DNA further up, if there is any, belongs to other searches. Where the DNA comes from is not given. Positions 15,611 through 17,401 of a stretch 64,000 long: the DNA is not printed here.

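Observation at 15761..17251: Bacterial-type PBP4 (peptidase S13) D,D-carboxypeptidase with eukaryotic secretion signal, a likely horizontally acquired peptidoglycan-acting enzyme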

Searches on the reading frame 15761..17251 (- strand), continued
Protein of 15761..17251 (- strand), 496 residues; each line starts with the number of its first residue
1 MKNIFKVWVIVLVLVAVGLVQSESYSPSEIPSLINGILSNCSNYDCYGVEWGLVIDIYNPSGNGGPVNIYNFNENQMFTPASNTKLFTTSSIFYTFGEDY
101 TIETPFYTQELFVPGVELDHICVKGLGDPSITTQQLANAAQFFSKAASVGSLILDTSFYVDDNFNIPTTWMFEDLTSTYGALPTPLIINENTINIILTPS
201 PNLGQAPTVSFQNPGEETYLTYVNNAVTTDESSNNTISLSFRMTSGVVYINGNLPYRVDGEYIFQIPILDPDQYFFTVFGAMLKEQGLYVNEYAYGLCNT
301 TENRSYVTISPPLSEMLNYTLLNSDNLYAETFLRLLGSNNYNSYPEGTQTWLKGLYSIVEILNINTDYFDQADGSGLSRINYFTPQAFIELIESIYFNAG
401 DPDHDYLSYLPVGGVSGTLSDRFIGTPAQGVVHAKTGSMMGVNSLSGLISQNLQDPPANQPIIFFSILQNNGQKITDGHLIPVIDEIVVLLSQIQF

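Call 52: find_homologous_proteins(query=A2, max_evalue=1e-30)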
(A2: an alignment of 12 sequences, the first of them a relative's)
Query A2 (12 sequences) (469 aa, profile of the alignment): 1112 proteins with E <= 1e-30 among 8000 candidates; the best 120 are listed.
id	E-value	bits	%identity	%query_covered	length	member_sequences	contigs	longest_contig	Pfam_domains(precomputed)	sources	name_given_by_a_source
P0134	5.2e-187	641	34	94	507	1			PF02113.21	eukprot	eukprot:TRINITY_DN5485_c0_g1_i1.p1 TRINITY_DN5485_c0_g1~~TRINITY_DN5485_c0_g1_i1.p1 ORF type:complet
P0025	5.5e-176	604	34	99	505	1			PF02113.21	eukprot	eukprot:TRINITY_DN1857_c0_g1_i1.p1 TRINITY_DN1857_c0_g1~~TRINITY_DN1857_c0_g1_i1.p1 ORF type:complet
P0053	7.4e-166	571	31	85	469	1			PF02113.21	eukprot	eukprot:TRINITY_DN2519_c0_g1_i1.p1 TRINITY_DN2519_c0_g1~~TRINITY_DN2519_c0_g1_i1.p1 ORF type:complet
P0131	3.4e-164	565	100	100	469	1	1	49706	PF02113.21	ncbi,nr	ncbi:D-alanyl-D-alanine carboxypeptidase/D-alanyl-D-alanine-endopeptidase [Pelomyxa schiedti]|nr:D-a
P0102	1.4e-140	487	37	96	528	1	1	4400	PF13354.13,PF02113.21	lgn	-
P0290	3.3e-139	483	37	96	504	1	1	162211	PF13354.13,PF02113.21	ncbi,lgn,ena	-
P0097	8.2e-139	482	36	98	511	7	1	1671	PF13354.13,PF02113.21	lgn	-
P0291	2.8e-138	480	37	96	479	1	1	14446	PF13354.13,PF02113.21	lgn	-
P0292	3.8e-137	476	37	96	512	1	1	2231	PF13354.13,PF02113.21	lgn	-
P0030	4.6e-137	476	38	96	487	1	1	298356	PF13354.13,PF02113.21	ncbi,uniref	ncbi:D-alanyl-D-alanine carboxypeptidase/D-alanyl-D-alanine-endopeptidase [Anabaena sp. CCY 0017]|un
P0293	6.7e-137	475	36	96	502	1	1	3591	PF02113.21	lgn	-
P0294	1.9e-136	474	36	96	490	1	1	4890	PF13354.13,PF02113.21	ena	-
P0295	2.6e-136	473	37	96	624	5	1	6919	PF13354.13,PF02113.21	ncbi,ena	-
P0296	2.8e-136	473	38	96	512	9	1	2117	PF13354.13,PF02113.21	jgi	jgi:D-alanyl-D-alanine carboxypeptidase/D-alanyl-D-alanine-endopeptidase (penicillin-binding protein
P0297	2.9e-136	473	37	96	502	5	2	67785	PF13354.13,PF02113.21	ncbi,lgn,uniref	ncbi:D-alanyl-D-alanine carboxypeptidase/D-alanyl-D-alanine-endopeptidase [Floridanema aerugineum]|u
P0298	7.8e-136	472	36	96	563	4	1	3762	PF13354.13,PF02113.21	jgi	-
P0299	9.2e-136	471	36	98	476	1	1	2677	PF13354.13,PF02113.21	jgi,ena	-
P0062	1.4e-135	471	36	96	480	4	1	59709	PF13354.13,PF02113.21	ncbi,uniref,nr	ncbi:D-alanyl-D-alanine carboxypeptidase/D-alanyl-D-alanine-endopeptidase [Chrysosporum bergii ANA36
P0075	1.4e-135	471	35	96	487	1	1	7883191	PF13354.13,PF02113.21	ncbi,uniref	ncbi:D-alanyl-D-alanine carboxypeptidase/D-alanyl-D-alanine-endopeptidase [Nostoc sp. C117]|uniref:D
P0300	1.6e-135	471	35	96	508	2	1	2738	PF13354.13,PF02113.21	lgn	-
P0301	2.5e-135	470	36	96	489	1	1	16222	PF13354.13,PF02113.21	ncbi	-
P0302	2.8e-135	470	36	96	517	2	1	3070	PF13354.13,PF02113.21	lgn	-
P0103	3.4e-135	470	34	100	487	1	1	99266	PF13354.13,PF02113.21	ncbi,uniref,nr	ncbi:D-alanyl-D-alanine carboxypeptidase/D-alanyl-D-alanine-endopeptidase [Nodularia sp. UHCC 0506]|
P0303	3.7e-135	469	34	96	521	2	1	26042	PF02113.21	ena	-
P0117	4.1e-135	469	36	96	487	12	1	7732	PF13354.13,PF02113.21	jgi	jgi:D-alanyl-D-alanine carboxypeptidase/D-alanyl-D-alanine-endopeptidase (penicillin-binding protein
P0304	4.5e-135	469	37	96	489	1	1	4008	PF13354.13,PF02113.21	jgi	-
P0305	5.6e-135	469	35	96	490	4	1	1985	PF13354.13,PF02113.21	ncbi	-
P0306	6.2e-135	469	36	96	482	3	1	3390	PF02113.21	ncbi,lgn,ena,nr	ncbi:MAG: D-alanyl-D-alanine carboxypeptidase/D-alanyl-D-alanine-endopeptidase [Richelia sp.]|nr:D-a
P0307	8.1e-135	468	36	96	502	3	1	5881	PF13354.13,PF02113.21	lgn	-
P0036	8.3e-135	468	33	96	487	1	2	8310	PF13354.13,PF02113.21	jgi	jgi:serine-type D-Ala-D-Ala carboxypeptidase/endopeptidase (penicillin-binding protein 4)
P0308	8.5e-135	468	37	96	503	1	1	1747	PF13354.13,PF02113.21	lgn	-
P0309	8.6e-135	468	37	96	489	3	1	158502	PF13354.13,PF02113.21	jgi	jgi:D-alanyl-D-alanine carboxypeptidase/D-alanyl-D-alanine-endopeptidase (penicillin-binding protein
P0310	9.4e-135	468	36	96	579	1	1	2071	PF13354.13,PF02113.21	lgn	-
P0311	1.0e-134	468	37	96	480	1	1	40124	PF13354.13,PF02113.21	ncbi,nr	ncbi:MAG: D-alanyl-D-alanine carboxypeptidase/D-alanyl-D-alanine-endopeptidase [Hassallia sp. WJT32-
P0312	1.1e-134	468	37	96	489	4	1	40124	PF13354.13,PF02113.21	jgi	jgi:D-alanyl-D-alanine carboxypeptidase/D-alanyl-D-alanine-endopeptidase (penicillin-binding protein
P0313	1.1e-134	468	35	96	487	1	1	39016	PF13354.13,PF02113.21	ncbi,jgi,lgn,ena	jgi:D-alanyl-D-alanine carboxypeptidase/D-alanyl-D-alanine-endopeptidase (penicillin-binding protein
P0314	1.2e-134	468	35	96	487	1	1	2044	PF13354.13,PF02113.21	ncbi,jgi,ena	jgi:D-alanyl-D-alanine carboxypeptidase/D-alanyl-D-alanine-endopeptidase (penicillin-binding protein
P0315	1.4e-134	468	36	96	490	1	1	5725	PF13354.13,PF02113.21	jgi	-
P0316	1.6e-134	467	34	96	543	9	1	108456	PF13354.13,PF02113.21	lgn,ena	-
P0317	1.8e-134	467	37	96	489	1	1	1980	PF13354.13,PF02113.21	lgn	-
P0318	3.5e-134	466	35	98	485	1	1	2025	PF13354.13,PF02113.21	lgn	-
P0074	3.9e-134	466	37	96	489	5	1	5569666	PF13354.13,PF02113.21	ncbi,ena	-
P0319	4.4e-134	466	36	96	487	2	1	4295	PF13354.13,PF02113.21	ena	-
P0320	5.6e-134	466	35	96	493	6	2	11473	PF13354.13,PF02113.21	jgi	jgi:D-alanyl-D-alanine carboxypeptidase/D-alanyl-D-alanine-endopeptidase (penicillin-binding protein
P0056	5.8e-134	466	36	96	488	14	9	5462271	PF13354.13,PF02113.21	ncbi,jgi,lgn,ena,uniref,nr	ncbi:D-alanyl-D-alanine carboxypeptidase/D-alanyl-D-alanine-endopeptidase [Nodularia spumigena CS-58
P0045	6.5e-134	465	36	96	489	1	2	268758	PF13354.13,PF02113.21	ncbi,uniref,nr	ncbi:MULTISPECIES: D-alanyl-D-alanine carboxypeptidase/D-alanyl-D-alanine-endopeptidase [unclassifie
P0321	8.0e-134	465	36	96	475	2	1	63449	PF02113.21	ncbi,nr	ncbi:MAG: D-alanyl-D-alanine carboxypeptidase/D-alanyl-D-alanine-endopeptidase [Microcoleus vaginatu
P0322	8.5e-134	465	36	96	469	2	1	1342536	PF13354.13,PF02113.21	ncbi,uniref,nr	ncbi:D-alanyl-D-alanine carboxypeptidase/D-alanyl-D-alanine endopeptidase [Tolypothrix sp. NIES-4075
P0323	9.2e-134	465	36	96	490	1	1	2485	PF13354.13,PF02113.21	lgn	-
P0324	1.1e-133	465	37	96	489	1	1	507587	PF13354.13,PF02113.21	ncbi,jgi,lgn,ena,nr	ncbi:MAG: D-alanyl-D-alanine carboxypeptidase/D-alanyl-D-alanine-endopeptidase [Trichormus sp. ATA11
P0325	1.2e-133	465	38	96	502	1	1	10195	PF13354.13,PF02113.21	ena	-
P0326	1.3e-133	464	37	96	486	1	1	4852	PF13354.13,PF02113.21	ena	-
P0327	1.3e-133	464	36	96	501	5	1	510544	PF02113.21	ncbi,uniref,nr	ncbi:D-alanyl-D-alanine carboxypeptidase/D-alanyl-D-alanine-endopeptidase [Microcoleus sp. FACHB-672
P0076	1.3e-133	464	36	96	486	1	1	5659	PF13354.13,PF02113.21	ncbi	-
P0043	1.7e-133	464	33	96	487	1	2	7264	PF13354.13,PF02113.21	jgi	jgi:serine-type D-Ala-D-Ala carboxypeptidase/endopeptidase (penicillin-binding protein 4)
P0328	1.8e-133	464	34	96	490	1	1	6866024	PF13354.13,PF02113.21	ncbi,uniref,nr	ncbi:D-alanyl-D-alanine carboxypeptidase/D-alanyl-D-alanine endopeptidase [Halotia branconii]|uniref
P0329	1.8e-133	464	35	96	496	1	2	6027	PF02113.21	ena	-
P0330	2.0e-133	464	36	96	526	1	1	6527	PF13354.13,PF02113.21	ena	-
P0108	2.1e-133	464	35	96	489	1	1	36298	PF13354.13,PF02113.21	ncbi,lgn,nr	ncbi:MAG TPA: D-alanyl-D-alanine carboxypeptidase/D-alanyl-D-alanine-endopeptidase [Nodularia sp. (i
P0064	2.6e-133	463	36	96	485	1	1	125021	PF13354.13,PF02113.21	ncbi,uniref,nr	ncbi:D-alanyl-D-alanine carboxypeptidase/D-alanyl-D-alanine-endopeptidase [Nodularia harveyana UHCC-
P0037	2.8e-133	463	37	96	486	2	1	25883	PF13354.13,PF02113.21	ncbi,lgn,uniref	ncbi:D-alanyl-D-alanine carboxypeptidase/D-alanyl-D-alanine-endopeptidase [Nodularia chucula]|uniref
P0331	3.3e-133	463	38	96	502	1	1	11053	PF13354.13,PF02113.21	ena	-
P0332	3.3e-133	463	37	96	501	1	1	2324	PF13354.13,PF02113.21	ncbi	-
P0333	4.0e-133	463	36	96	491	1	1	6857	PF13354.13,PF02113.21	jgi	jgi:D-alanyl-D-alanine carboxypeptidase/D-alanyl-D-alanine-endopeptidase (penicillin-binding protein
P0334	4.9e-133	463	34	96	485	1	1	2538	PF13354.13,PF02113.21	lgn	-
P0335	5.1e-133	462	35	97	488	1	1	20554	PF13354.13,PF02113.21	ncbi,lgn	ncbi:MAG: D-alanyl-D-alanine carboxypeptidase/D-alanyl-D-alanine endopeptidase [Hassallia sp.]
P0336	5.6e-133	462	36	98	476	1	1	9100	PF13354.13,PF02113.21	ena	-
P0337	5.9e-133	462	36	96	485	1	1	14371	PF13354.13,PF02113.21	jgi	jgi:D-alanyl-D-alanine carboxypeptidase/D-alanyl-D-alanine-endopeptidase (penicillin-binding protein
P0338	7.2e-133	462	35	96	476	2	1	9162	PF13354.13,PF02113.21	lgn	-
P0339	8.1e-133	462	33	96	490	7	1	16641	PF13354.13,PF02113.21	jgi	jgi:serine-type D-Ala-D-Ala carboxypeptidase/endopeptidase (penicillin-binding protein 4)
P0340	8.3e-133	462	36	96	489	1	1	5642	PF13354.13,PF02113.21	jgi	-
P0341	8.8e-133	462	33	96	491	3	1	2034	PF13354.13,PF02113.21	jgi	jgi:serine-type D-Ala-D-Ala carboxypeptidase/endopeptidase (penicillin-binding protein 4)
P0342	9.1e-133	462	36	96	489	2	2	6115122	PF13354.13,PF02113.21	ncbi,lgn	ncbi:MAG: D-alanyl-D-alanine carboxypeptidase/D-alanyl-D-alanine-endopeptidase [Nodularia sp. CChRGM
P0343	9.8e-133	462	36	96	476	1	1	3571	PF13354.13,PF02113.21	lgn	-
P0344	1.0e-132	461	36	96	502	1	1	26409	PF13354.13,PF02113.21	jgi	jgi:D-alanyl-D-alanine carboxypeptidase/D-alanyl-D-alanine-endopeptidase (penicillin-binding protein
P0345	1.1e-132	461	37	96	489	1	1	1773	PF13354.13,PF02113.21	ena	-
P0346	1.3e-132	461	34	96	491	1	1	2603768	PF13354.13,PF02113.21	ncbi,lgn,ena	-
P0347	1.6e-132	461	36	96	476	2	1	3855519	PF13354.13,PF02113.21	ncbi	ncbi:D-alanyl-D-alanine carboxypeptidase/D-alanyl-D-alanine endopeptidase [Phormidium nigroviride]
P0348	1.7e-132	461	37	96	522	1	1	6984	PF13354.13,PF02113.21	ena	-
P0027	1.7e-132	461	33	96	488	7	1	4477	PF13354.13,PF02113.21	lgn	-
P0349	4.7e-132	459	36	96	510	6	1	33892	PF13354.13,PF02113.21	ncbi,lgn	ncbi:D-alanyl-D-alanine carboxypeptidase/D-alanyl-D-alanine endopeptidase [Aerosakkonema funiforme]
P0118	4.8e-132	459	36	96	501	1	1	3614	PF13354.13,PF02113.21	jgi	-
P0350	5.8e-132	459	36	96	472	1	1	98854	PF13354.13,PF02113.21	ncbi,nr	ncbi:D-alanyl-D-alanine carboxypeptidase/D-alanyl-D-alanine-endopeptidase [Oscillatoriales cyanobact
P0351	8.8e-132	458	34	97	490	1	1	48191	PF13354.13,PF02113.21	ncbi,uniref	ncbi:D-alanyl-D-alanine carboxypeptidase/D-alanyl-D-alanine-endopeptidase [Chlorogloeopsis sp. ULAP0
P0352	9.2e-132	458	37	96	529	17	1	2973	PF13354.13,PF02113.21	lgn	-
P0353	2.4e-131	457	32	96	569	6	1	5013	PF02113.21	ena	-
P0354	2.9e-131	457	37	96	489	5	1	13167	PF13354.13,PF02113.21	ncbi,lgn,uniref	ncbi:D-alanyl-D-alanine carboxypeptidase/D-alanyl-D-alanine-endopeptidase [Nostoc sp. CCY0012]|unire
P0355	3.3e-131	456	34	96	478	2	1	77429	PF13354.13,PF02113.21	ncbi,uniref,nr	ncbi:MAG TPA: D-alanyl-D-alanine carboxypeptidase/D-alanyl-D-alanine-endopeptidase [Leptolyngbyaceae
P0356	3.6e-131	456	35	96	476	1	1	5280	PF13354.13,PF02113.21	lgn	-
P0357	4.4e-131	456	37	96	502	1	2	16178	PF13354.13,PF02113.21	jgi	-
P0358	4.5e-131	456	36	96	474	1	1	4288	PF02113.21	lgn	-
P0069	5.4e-131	456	35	99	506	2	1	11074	PF02113.21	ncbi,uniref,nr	ncbi:D-alanyl-D-alanine carboxypeptidase/D-alanyl-D-alanine endopeptidase [Phormidium sp. CCY1219]|u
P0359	6.9e-131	455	35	100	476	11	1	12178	PF13354.13,PF02113.21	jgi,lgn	-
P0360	7.4e-131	455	35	96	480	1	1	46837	PF13354.13,PF02113.21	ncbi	ncbi:MAG: D-alanyl-D-alanine carboxypeptidase/D-alanyl-D-alanine-endopeptidase [Microcoleus sp.]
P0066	7.9e-131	455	37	96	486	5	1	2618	PF13354.13,PF02113.21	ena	-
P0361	1.1e-130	455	36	94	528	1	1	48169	PF02113.21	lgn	-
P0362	1.2e-130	455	35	96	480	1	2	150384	PF13354.13,PF02113.21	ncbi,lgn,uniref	ncbi:D-alanyl-D-alanine carboxypeptidase/D-alanyl-D-alanine-endopeptidase [Microcoleus sp.]|uniref:D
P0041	1.2e-130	455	34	98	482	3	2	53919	PF13354.13,PF02113.21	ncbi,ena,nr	ncbi:MAG: D-alanyl-D-alanine carboxypeptidase/D-alanyl-D-alanine-endopeptidase [Calothrix sp. MO_192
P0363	1.3e-130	455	35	96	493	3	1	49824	PF13354.13,PF02113.21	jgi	-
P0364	1.4e-130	454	36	92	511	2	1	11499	PF02113.21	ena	-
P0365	1.7e-130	454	35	97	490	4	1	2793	PF13354.13,PF02113.21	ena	-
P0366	1.9e-130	454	36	96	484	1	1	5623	PF13354.13,PF02113.21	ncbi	-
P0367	1.9e-130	454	38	96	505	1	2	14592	PF13354.13,PF02113.21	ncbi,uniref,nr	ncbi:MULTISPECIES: D-alanyl-D-alanine carboxypeptidase/D-alanyl-D-alanine-endopeptidase [unclassifie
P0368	2.0e-130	454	33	96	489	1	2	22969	PF13354.13,PF02113.21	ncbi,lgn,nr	ncbi:MAG: D-alanyl-D-alanine carboxypeptidase/D-alanyl-D-alanine-endopeptidase [Nostocales cyanobact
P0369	2.2e-130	454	37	96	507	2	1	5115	PF02113.21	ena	-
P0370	3.1e-130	453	35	96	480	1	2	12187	PF13354.13,PF02113.21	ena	-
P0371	8.0e-130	452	35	96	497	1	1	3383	PF13354.13,PF02113.21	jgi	jgi:D-alanyl-D-alanine carboxypeptidase/D-alanyl-D-alanine-endopeptidase (penicillin-binding protein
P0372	1.5e-129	451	34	96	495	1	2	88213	PF13354.13,PF02113.21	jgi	jgi:serine-type D-Ala-D-Ala carboxypeptidase/endopeptidase (penicillin-binding protein 4)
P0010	1.6e-129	451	35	93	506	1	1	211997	PF02113.21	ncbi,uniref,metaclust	ncbi:hypothetical protein SAMD00019534_120570, partial [Acytostelium subglobosum LB1]|uniref:hypothe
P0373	2.1e-129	451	35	96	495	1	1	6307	PF13354.13,PF02113.21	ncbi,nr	ncbi:MAG: D-alanyl-D-alanine carboxypeptidase/D-alanyl-D-alanine-endopeptidase [Tolypothrix sp. Co-b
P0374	2.2e-129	450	36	96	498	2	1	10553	PF13354.13,PF02113.21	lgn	-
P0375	2.4e-129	450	36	96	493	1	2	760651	PF13354.13,PF02113.21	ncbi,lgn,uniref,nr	ncbi:D-alanyl-D-alanine carboxypeptidase/D-alanyl-D-alanine endopeptidase [Kamptonema formosum]|unir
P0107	6.2e-129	449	34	96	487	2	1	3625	PF13354.13,PF02113.21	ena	-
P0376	1.3e-128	448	35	96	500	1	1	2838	PF02113.21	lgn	-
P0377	2.2e-128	447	33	96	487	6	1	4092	PF13354.13,PF02113.21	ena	-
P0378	2.2e-128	447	33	96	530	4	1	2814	PF02113.21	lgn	-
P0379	2.5e-128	447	35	96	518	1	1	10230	PF02113.21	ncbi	-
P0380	9.0e-128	445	35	99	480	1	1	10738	PF13354.13,PF02113.21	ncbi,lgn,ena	-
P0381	1.7e-127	444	35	100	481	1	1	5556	PF02113.21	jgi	-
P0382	6.5e-127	442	37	96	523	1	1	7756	PF13354.13,PF02113.21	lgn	-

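Call 53: find_encoding_contigs(protein=P0131, flank=10000, max_places=2)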
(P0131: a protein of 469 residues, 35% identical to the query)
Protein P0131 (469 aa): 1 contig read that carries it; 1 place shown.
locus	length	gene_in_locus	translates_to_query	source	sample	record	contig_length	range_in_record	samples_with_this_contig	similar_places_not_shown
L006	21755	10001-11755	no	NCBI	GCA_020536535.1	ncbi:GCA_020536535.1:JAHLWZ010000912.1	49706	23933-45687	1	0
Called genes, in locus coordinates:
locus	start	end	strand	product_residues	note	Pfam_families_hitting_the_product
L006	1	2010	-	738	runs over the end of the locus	PF25390:WD40_RLD, PF00415:RCC1, PF00415:RCC1, PF00415:RCC1, PF12937:F-box-like, PF00025:Arf, PF08477:Roc, PF09439:SRPRB, +7 more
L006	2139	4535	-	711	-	PF02629:CoA_binding, PF13380:CoA_binding_2, PF13607:Succ_CoA_lig, PF19045:Ligase_CoA_2, PF08442:ATP-grasp_2 (faint), PF13549:ATP-grasp_5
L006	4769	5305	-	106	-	-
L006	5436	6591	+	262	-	PF03908:Sec20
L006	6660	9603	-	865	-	PF22673:MCP-like_PDC_1 (weak), PF00233:PDEase_I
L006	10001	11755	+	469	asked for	PF02113:Peptidase_S13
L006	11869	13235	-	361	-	PF03982:DAGAT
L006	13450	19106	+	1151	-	PF21034:BCAS3_WD40, PF25304:WHD_eIF2D, PF01253:SUI1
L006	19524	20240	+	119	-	-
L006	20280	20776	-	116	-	-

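Call 54: predict_structure(alignment_id=A1)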
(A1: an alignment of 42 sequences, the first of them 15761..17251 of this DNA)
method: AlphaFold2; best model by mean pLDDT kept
length: 496 residues; sequences in the alignment: 42
mean_pLDDT: 91.0   pTM: 0.89
mean pLDDT of the five models: 91.0, 89.8, 89.2, 89.1, 88.9
residues with pLDDT >= 90: 378; 70-90: 84; 50-70: 33; < 50: 1
segments of 3 or more residues with pLDDT < 50: none
pLDDT, mean of each block of 10 residues (from residue 1): 79 66 86 95 83 96 90 98 97 95 97 96 97 97 97 95 69 70 91 95 97 93 96 94 81 89 90 95 97 96 97 97 95 95 88 95 96 93 98 84 78 97 97 95 96 74 97 78 96 92
secondary structure, 60 per line:
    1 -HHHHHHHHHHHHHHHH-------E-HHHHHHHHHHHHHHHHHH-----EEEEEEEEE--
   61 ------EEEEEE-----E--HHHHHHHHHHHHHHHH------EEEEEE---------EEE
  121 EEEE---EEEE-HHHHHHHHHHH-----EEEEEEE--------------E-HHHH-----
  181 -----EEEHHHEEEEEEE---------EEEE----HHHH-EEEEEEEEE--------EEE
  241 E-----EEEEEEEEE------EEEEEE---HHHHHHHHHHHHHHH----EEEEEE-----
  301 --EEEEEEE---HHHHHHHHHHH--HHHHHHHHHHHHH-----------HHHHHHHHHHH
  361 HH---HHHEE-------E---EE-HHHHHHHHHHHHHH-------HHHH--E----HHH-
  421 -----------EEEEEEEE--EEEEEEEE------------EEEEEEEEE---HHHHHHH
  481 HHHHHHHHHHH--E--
elements in order: H2-17 H27-44 E50-58 E67-72 H81-96 E103-108 E118-124 E128-131 H133-143 E149-155 H172-175 E186-188 E192-198 E208-211 H216-219 E221-229 E238-241 E247-255 E262-267 H271-285 E290-295 E303-309 H313-323 H326-338 H350-362 H385-398 H406-409 E432-439 E442-449 E462-470 H474-491
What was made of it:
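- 17186..17251 (-): Signal-peptide-like N-terminus (residues 1-22): n-region MKNIFK, h-region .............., c-region QS with predicted cleavage near S22|E23 (or G18|L19). The AF2 model shows a detached lower-confidence helix at 2-17 (call 54).
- AF2 model with pLDDT 91 and pTM 0.89 (call 54).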
